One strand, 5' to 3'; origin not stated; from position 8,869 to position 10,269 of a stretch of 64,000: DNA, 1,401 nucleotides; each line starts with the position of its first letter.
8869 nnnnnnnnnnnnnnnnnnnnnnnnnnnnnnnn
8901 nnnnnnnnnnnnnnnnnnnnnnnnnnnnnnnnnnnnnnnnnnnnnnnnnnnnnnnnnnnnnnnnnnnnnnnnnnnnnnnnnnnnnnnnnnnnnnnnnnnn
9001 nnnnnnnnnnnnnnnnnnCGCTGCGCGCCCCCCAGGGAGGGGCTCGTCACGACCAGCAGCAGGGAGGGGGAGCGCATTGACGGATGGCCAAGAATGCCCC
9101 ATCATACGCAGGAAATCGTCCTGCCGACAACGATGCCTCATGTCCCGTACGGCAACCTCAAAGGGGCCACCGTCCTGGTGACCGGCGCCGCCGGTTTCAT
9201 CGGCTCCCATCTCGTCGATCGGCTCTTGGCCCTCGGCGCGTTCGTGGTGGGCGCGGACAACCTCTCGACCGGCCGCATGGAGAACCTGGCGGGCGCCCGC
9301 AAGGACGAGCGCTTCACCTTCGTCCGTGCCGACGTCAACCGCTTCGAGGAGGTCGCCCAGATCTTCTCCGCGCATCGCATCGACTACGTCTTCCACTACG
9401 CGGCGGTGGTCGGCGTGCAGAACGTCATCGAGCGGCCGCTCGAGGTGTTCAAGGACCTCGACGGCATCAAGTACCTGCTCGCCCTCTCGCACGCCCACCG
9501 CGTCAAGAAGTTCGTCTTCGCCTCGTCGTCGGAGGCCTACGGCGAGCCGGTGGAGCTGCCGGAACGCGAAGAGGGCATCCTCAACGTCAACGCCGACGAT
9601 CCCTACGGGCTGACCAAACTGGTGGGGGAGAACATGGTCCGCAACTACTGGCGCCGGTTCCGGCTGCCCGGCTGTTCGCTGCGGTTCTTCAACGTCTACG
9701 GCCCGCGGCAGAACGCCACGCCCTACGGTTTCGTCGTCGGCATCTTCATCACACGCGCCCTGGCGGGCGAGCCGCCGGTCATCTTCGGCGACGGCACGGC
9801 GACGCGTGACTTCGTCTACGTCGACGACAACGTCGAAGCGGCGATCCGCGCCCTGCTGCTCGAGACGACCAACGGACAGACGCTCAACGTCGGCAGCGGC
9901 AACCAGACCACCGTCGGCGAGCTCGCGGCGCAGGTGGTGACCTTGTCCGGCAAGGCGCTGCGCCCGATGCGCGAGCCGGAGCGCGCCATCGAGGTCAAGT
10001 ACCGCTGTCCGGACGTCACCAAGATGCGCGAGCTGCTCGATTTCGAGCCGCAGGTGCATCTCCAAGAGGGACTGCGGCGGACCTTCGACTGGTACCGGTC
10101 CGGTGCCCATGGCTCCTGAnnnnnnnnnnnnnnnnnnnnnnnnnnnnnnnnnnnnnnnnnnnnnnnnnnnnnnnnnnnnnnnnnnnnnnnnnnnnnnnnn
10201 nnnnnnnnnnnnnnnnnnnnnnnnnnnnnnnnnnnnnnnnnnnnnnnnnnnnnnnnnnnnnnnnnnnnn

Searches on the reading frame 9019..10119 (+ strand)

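Call 19: search_protein_families(library=pfam, proteins=[window:9019-10119:+], max_evalue=0.00001)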
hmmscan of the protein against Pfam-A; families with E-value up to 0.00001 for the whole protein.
window:9019-10119:+ (366 aa): 8 families
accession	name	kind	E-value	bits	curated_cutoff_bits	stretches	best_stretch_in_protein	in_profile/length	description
PF01370.27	Epimerase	-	4.1e-58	197.1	20.9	1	52-292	1-240/240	NAD dependent epimerase/dehydratase family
PF16363.11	GDP_Man_Dehyd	-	1.2e-55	189.7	27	1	53-355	1-332/332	GDP-mannose 4,6 dehydratase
PF02719.21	Polysacc_synt_2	-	2.5e-17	63.5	20.2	1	52-315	1-252/293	Polysaccharide biosynthesis protein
PF01073.25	3Beta_HSD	-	6.4e-16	58.6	22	1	53-278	1-228/280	3-beta hydroxysteroid dehydrogenase/isomerase family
PF07993.18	NAD_binding_4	-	8.8e-13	48.4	20.1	1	116-269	84-252/258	Male sterility protein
PF13460.12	NAD_binding_10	-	7e-07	29.7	27.2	1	56-176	1-104/184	NAD(P)H-binding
PF04321.23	RmlD_sub_bind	-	2.5e-06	27.2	27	1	51-230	2-155/287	RmlD substrate binding domain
PF00106.31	adh_short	-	6.7e-06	26.1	26.6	0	51-136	2-93/195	short chain dehydrogenase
